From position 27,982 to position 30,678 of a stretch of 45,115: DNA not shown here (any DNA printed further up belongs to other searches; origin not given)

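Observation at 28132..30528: Glycyl radical enzyme with Tyr in place of the Cys-loop general-base Glu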

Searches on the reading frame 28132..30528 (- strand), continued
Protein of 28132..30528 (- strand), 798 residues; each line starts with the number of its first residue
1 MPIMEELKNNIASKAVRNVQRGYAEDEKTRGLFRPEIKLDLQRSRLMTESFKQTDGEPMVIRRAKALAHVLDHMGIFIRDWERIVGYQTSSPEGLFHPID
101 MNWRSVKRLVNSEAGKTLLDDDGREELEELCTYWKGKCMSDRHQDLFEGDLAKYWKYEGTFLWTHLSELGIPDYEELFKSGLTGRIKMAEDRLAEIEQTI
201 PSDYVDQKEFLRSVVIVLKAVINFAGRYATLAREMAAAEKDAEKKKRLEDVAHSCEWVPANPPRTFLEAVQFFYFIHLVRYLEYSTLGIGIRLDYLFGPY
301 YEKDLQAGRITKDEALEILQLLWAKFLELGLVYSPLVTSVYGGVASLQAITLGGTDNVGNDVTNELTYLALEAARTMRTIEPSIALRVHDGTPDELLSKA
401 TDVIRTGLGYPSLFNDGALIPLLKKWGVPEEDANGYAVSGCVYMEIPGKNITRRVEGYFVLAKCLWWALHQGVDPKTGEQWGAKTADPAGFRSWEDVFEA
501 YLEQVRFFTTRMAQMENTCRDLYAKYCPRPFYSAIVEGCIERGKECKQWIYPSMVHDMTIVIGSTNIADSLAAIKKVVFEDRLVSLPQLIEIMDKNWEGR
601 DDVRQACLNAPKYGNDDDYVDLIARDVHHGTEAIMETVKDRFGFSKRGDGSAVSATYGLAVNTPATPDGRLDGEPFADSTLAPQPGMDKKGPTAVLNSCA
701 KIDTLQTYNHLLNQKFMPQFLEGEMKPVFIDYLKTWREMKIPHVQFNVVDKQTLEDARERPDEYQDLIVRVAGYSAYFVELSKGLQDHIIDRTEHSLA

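Call 52: search_dna_similar(query=window:28132-30528:-, collection=plasmids, mode=protein, max_rows=60, rows=spread)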
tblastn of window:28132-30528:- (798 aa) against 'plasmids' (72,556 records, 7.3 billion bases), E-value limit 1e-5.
Records with a match: 168; places in all: 224; records where one place covers at least 80% of the query: 56.
Best place of each record, by identity: <60% 168.
By first word of the organism name: Ligilactobacillus 33; Escherichia 21; Azospirillum 20; Enterococcus 10; Clostridium 9; Klebsiella 7; Salmonella 6; Ralstonia 6; Citrobacter 3; Moraxella 3; and 38 more.
By predicted mobility (MOB-suite, as given by PLSDB): non-mobilizable 118; mobilizable 35; conjugative 15.
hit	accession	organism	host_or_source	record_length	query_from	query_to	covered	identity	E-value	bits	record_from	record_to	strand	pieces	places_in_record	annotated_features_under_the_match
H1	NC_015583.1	Novosphingobium sp. PP1Y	-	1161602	39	792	94%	34.6%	7e-101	350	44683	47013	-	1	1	none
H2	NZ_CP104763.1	Enterococcus raffinosus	-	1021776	39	797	95%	34.0%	7e-101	350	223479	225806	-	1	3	record has no annotation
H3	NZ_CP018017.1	Kosakonia radicincitans DSM 16656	winter wheat,phyllosphere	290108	39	795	95%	33.9%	1e-107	370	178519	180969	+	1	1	glycyl radical protein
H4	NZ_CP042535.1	Citrobacter freundii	Whole organism,Shower 3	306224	39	795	95%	33.9%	1e-107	370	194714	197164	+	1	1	glycyl radical protein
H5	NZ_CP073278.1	Clostridium butyricum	Homo sapiens,cell culture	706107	15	797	98%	32.8%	5e-122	412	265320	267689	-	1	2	glycyl radical protein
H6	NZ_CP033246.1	Clostridium butyricum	Homo sapiens,stool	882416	15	797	98%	32.8%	5e-122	412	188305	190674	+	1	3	glycyl radical protein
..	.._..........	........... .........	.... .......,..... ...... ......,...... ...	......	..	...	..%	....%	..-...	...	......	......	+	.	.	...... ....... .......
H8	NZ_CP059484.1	Enterobacter kobei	Homo sapiens,rectal swab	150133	39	795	95%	33.6%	6e-106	365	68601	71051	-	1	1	glycyl radical protein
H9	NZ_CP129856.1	Klebsiella pneumoniae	Homo sapiens,whole organism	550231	34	793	95%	33.1%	4e-103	357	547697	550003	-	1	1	cutC: choline trimethylamine-lyase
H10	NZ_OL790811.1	Proteus mirabilis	-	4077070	34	793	95%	32.9%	2e-102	355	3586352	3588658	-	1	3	none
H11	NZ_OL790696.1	Escherichia coli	-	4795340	42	797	95%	32.9%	6e-102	353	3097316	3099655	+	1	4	none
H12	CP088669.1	Escherichia coli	Homo sapiens,blood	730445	42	797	95%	32.8%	1e-101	352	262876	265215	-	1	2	ybiW: glycyl radical protein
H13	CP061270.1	Escherichia coli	Sheep,cell culture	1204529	42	797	95%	32.8%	2e-101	352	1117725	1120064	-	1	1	glycyl radical protein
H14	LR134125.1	Klebsiella aerogenes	not available: to be reported later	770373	42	797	95%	32.7%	3e-102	354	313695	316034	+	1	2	csdB_1: Pyruvate formate-lyase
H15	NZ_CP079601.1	Klebsiella pneumoniae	Homo sapiens,Endotracheal aspirate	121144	42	797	95%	32.4%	2e-100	349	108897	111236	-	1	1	formate C-acetyltransferase/glycerol dehydratase family glycyl ...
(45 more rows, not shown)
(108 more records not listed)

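Call 53: get_annotated_region(hit=H5, flank=300)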
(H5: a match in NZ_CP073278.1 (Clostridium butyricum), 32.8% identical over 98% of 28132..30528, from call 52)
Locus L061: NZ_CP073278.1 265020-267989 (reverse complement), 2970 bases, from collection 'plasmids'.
description: Clostridium butyricum strain CBUT plasmid unnamed, complete sequence
organism: Clostridium butyricum (NCBI taxid 1492)
taxonomy: Bacteria; Bacillota; Clostridia; Eubacteriales; Clostridiaceae; Clostridium; Clostridium butyricum
host: -; source: Homo sapiens,cell culture; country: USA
typing (MOB-suite, as given by PLSDB): non-mobilizable
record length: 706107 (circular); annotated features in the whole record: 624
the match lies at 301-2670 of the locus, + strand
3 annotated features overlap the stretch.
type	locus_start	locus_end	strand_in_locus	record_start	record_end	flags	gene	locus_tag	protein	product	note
CDS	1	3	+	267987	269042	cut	-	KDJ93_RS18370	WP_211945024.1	AraC family transcriptional regulator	GO:0006355 - regulation of DNA-templated transcription [Evidence IEA]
CDS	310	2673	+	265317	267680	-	-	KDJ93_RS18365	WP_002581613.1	glycyl radical protein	-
CDS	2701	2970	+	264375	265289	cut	-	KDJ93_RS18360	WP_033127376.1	glycyl-radical enzyme activating protein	GO:0043687 - post-translational protein modification [Evidence IEA]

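Call 54: get_annotated_region(hit=H9, flank=1200)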
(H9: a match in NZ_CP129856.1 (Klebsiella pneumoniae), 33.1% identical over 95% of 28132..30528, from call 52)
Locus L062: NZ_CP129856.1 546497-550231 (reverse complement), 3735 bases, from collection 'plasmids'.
description: Klebsiella pneumoniae strain 2020S07-151 plasmid p2020S07-151-550k
organism: Klebsiella pneumoniae (NCBI taxid 573)
taxonomy: Bacteria; Pseudomonadota; Gammaproteobacteria; Enterobacterales; Enterobacteriaceae; Klebsiella; Klebsiella pneumoniae
host: -; source: Homo sapiens,whole organism; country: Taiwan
typing (MOB-suite, as given by PLSDB): non-mobilizable
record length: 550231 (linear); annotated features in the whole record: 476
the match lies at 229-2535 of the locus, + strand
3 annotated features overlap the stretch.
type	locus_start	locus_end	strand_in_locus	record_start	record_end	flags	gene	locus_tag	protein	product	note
CDS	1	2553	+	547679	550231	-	cutC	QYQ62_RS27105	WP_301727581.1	choline trimethylamine-lyase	GO:0042426 - choline catabolic process [Evidence IEA]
CDS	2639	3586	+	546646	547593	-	cutD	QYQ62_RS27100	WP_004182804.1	choline TMA-lyase-activating enzyme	GO:0042426 - choline catabolic process [Evidence IEA]; GO:0043687 - post-translational protein modification [Evidence ...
CDS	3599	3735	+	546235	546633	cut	-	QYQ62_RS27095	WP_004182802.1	BMC domain-containing protein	-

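Call 55: get_annotated_region(hit=H12, flank=300)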
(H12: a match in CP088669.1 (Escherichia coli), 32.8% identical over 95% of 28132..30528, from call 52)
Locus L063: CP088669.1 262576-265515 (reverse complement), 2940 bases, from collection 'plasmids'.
description: Escherichia coli strain C16EC0292 plasmid pC16EC0292-1, complete sequence
organism: Escherichia coli (NCBI taxid 562)
taxonomy: Bacteria; Pseudomonadota; Gammaproteobacteria; Enterobacterales; Enterobacteriaceae; Escherichia; Escherichia coli
host: -; source: Homo sapiens,blood; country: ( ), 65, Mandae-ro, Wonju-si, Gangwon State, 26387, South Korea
typing (MOB-suite, as given by PLSDB): non-mobilizable
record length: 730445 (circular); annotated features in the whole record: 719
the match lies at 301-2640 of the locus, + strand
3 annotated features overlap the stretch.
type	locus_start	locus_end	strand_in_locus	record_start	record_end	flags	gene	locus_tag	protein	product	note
CDS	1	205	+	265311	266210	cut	ybiY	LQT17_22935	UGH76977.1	glycyl-radical enzyme activating protein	-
CDS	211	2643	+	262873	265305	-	ybiW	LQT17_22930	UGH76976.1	glycyl radical protein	-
CDS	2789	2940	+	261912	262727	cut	ybiV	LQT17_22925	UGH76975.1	sugar-phosphatase YbiV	-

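Call 59: search_protein_families(library=pfam, proteins=[L011:3270-5309:+, L012:8256-10001:+, L014:7062-9719:+, L028:8208-9257:+, L028:9337-9849:+, L031:8903-9703:-, L032:8520-9743:-, L037:9002-9796:+, L036:1324-2319:+, L036:253-1260:+], max_evalue=0.00001)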
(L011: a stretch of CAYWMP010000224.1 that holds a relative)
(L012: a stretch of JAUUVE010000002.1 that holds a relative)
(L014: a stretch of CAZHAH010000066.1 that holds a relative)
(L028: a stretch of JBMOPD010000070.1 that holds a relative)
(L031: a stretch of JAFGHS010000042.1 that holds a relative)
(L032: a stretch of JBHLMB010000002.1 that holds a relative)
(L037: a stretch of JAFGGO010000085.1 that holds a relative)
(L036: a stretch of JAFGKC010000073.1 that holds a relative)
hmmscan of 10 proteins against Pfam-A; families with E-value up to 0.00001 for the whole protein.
L011:3270-5309:+ (679 aa): 2 families
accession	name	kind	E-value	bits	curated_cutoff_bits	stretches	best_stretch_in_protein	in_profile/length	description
PF05569.17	Peptidase_M56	-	1e-30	107.4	31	1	31-336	11-296/296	BlaR1 peptidase M56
PF01551.29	Peptidase_M23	-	5.5e-09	36.5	28.7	1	447-549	12-95/96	Peptidase family M23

L012:8256-10001:+ (581 aa): 2 families
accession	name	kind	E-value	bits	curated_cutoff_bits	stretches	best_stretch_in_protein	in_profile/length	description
PF00211.25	Guanylate_cyc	-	5.3e-24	85.3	21.9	1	383-564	7-182/183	Adenylate and Guanylate cyclase catalytic domain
PF00672.30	HAMP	-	1.1e-13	51.7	25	1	299-348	3-52/53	HAMP domain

L014:7062-9719:+ (885 aa): 3 families
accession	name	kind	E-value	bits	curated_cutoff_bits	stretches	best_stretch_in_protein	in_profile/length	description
PF01654.22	Cyt_bd_oxida_I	-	1.6e-14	53.8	26.2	1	19-248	6-245/418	Cytochrome bd terminal oxidase subunit I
PF14522.11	Cytochrome_C7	-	4e-10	39.8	24.8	0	779-865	15-67/67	Cytochrome c7 and related cytochrome c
PF22113.1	Mtrc-MtrF_II-IV_dom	-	6.5e-09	36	30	0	694-872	5-173/176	Outer membrane cytochrome MtrC/MtrF-like, domains II/IV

L028:8208-9257:+ (349 aa): 1 family
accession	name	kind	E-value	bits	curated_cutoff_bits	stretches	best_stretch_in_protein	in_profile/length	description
PF02754.22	CCG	-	5.3e-09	36.5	20.6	1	240-324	1-85/85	Cysteine-rich domain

L028:9337-9849:+ (170 aa): 2 families
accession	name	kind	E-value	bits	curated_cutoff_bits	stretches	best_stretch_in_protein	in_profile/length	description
PF13686.11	DrsE_2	-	3.4e-68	228.9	25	1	17-169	3-156/156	DsrE/DsrF/DrsH-like family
PF02635.20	DsrE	-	3.3e-10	40.6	22.7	1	17-158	1-104/116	DsrE/DsrF-like family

L031:8903-9703:- (266 aa): 1 family
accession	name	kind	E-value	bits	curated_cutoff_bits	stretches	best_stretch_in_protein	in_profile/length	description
PF03544.19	TonB_C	-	4.6e-16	59.5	24.6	1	190-265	3-79/79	Gram-negative bacterial TonB protein C-terminal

L032:8520-9743:- (407 aa): 2 families
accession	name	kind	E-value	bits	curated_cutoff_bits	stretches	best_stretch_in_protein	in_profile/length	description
PF23598.1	LRR_14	-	1.2e-15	57.6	40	1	286-386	53-153/353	Leucine-rich repeat region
PF13855.12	LRR_8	-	1.3e-08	34.9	27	1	305-356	3-56/61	Leucine rich repeat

L037:9002-9796:+ (264 aa): 2 families
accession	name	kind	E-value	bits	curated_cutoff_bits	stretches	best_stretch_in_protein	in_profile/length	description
PF01926.29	MMR_HSR1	-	3.7e-15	56.4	21.9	1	109-180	1-71/113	50S ribosome-binding GTPase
PF03193.22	RsgA_GTPase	-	1.5e-08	35.1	30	1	50-166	55-169/174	RsgA GTPase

L036:1324-2319:+ (331 aa): 1 family
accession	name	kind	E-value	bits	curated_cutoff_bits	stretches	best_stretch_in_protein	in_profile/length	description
PF00291.31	PALP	-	2.4e-76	257.4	35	1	29-317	2-295/295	Pyridoxal-phosphate dependent enzyme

L036:253-1260:+ (335 aa): 1 family
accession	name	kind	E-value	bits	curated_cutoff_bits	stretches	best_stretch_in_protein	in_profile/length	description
PF04413.22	Glycos_transf_N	-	1.2e-35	123.1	23.9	1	2-120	61-179/179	3-Deoxy-D-manno-octulosonic-acid transferase (kdotransferase)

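Call 60: search_protein_families(library=pfam, proteins=[L048:7950-9689:-, L048:12522-14273:-, L021:7542-8657:+, L021:9084-9500:+, L021:12413-13336:-, L013:351-974:+, L038:4555-6228:+, L034:5407-6369:+, L031:7569-8891:+, L001:12546-12992:+], max_evalue=0.00001)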
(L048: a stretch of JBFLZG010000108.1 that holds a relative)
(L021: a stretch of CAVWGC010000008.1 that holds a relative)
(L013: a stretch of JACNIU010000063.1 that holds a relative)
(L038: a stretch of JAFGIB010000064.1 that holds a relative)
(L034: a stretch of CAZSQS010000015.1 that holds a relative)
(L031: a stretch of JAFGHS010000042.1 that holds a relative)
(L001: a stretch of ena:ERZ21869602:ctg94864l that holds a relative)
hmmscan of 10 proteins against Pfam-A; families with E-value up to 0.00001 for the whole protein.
L048:7950-9689:- (579 aa): 0 families

L048:12522-14273:- (583 aa): 0 families

L021:7542-8657:+ (371 aa): 1 family
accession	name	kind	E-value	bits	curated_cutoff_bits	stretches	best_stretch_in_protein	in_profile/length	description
PF02275.23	CBAH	-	3.3e-55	188.4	20.4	1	25-345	1-307/316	Linear amide C-N hydrolases, choloylglycine hydrolase family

L021:9084-9500:+ (138 aa): 1 family
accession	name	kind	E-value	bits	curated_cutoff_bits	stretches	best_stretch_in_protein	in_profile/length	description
PF00571.33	CBS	-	9.1e-26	90.4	24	2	66-119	1-55/57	CBS domain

L021:12413-13336:- (307 aa): 0 families

L013:351-974:+ (207 aa): 1 family
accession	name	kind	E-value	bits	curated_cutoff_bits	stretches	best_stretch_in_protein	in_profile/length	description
PF00156.33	Pribosyltran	-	1.6e-10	41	26.3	1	53-165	14-135/158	Phosphoribosyl transferase domain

L038:4555-6228:+ (557 aa): 3 families
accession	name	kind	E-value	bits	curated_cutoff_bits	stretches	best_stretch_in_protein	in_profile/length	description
PF00069.31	Pkinase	-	3.7e-44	151.5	31.7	1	30-290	1-254/263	Protein kinase domain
PF07714.23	PK_Tyr_Ser-Thr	-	2.3e-24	86.6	23.1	1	33-288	4-249/258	Protein tyrosine and serine/threonine kinase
PF01636.29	APH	-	8.6e-07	29.4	23.2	0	39-147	7-109/239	Phosphotransferase enzyme family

L034:5407-6369:+ (320 aa): 2 families
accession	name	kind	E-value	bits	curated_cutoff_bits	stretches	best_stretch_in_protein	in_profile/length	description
PF02558.23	ApbA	-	3.3e-34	118.1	22.2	1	19-170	1-146/150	Ketopantoate reductase PanE/ApbA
PF08546.17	ApbA_C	-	3.4e-26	92.5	22.7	1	200-318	2-120/125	Ketopantoate reductase PanE/ApbA C terminal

L031:7569-8891:+ (440 aa): 9 families
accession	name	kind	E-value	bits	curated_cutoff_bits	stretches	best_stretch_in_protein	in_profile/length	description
PF01926.29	MMR_HSR1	-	1.9e-58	195.9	21.9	2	5-120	2-113/113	50S ribosome-binding GTPase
PF14714.11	KH_dom-like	-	8.3e-29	100.1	27.3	1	354-434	1-81/81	KH-domain-like of EngA bacterial GTPase enzymes, C-terminal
PF00009.33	GTP_EFTU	-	8.4e-29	100.9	26.5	2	216-346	61-184/188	Elongation factor Tu GTP binding domain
PF02421.24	FeoB_N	-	1.5e-26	93.2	27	2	178-338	2-150/156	Ferrous iron transport protein B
PF00350.29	Dynamin_N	-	1.6e-14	54.7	27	0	179-211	1-33/168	Dynamin family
PF03193.22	RsgA_GTPase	-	1.9e-09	38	30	0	179-235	109-169/174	RsgA GTPase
PF04548.22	AIG1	-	1.2e-08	35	27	0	179-280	3-104/212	AIG1 family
PF08477.19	Roc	-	3.3e-06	27.8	27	0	5-122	2-119/119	Ras of Complex, Roc, domain of DAPkinase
PF02492.25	cobW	-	5e-06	26.7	20.7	0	223-308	83-166/180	CobW/HypB/UreG, nucleotide-binding domain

L001:12546-12992:+ (148 aa): 0 families

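Call 73: find_encoding_contigs(protein=P0122, flank=6000, max_places=3)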
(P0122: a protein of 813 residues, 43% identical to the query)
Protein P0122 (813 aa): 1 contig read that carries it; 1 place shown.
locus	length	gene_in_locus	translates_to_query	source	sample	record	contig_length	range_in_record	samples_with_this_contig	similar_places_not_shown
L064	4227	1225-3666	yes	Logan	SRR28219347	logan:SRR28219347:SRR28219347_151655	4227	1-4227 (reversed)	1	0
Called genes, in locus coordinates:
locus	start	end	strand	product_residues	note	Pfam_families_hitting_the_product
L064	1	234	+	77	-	?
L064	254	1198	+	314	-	PF13353:Fer4_12 (weak), PF13237:Fer4_10 (weak), PF00037:Fer4 (weak), PF12837:Fer4_6 (weak), PF12838:Fer4_7 (weak), PF13183:Fer4_8 (weak), PF13187:Fer4_9, PF04055:Radical_SAM, +1 more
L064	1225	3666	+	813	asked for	PF02901:PFL-like, PF01228:Gly_radical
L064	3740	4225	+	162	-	?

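Call 74: find_encoding_contigs(protein=P0124, flank=6000, max_places=3)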
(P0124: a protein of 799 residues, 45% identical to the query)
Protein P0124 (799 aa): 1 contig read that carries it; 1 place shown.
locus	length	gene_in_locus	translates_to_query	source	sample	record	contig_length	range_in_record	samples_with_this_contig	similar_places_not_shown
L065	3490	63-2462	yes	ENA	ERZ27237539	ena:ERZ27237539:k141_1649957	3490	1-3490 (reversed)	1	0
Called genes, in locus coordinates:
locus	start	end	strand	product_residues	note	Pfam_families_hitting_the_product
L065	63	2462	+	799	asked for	PF02901:PFL-like, PF01228:Gly_radical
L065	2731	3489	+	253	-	?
